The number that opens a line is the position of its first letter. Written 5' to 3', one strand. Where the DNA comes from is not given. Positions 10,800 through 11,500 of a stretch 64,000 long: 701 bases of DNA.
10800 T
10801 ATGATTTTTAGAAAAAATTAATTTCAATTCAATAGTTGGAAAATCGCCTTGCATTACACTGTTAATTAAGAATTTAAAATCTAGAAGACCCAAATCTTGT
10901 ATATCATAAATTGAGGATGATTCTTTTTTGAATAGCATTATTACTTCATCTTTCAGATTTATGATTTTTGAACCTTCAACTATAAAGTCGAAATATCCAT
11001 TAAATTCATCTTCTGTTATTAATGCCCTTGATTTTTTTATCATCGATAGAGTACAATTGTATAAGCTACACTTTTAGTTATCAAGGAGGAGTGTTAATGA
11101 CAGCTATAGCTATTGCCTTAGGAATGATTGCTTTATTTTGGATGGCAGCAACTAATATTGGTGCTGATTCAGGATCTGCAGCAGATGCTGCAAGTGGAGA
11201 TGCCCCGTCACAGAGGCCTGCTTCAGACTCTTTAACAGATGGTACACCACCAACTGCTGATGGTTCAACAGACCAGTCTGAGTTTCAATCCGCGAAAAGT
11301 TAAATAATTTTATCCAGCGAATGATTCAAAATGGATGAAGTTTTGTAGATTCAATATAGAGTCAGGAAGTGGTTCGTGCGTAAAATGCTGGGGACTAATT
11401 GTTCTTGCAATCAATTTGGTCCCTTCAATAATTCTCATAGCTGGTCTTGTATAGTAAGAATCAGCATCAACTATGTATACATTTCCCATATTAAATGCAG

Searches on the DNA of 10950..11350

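Call 55: search_rna_families(source=window, start=10950, end=11350, threshold=evalue, max_evalue=1)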
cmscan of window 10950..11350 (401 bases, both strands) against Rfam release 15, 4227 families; matches with E-value up to 1: 2.
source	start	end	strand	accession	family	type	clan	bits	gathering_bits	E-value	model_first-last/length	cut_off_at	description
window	11231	11287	-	RF02979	freshwater-1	Gene; sRNA;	-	18.1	72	0.17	1-62/62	no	freshwater-1 RNA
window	11084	11113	-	RF00140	Alpha_RBS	Cis-reg;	-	14.1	38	0.63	1-110/110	no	Alpha operon ribosome binding site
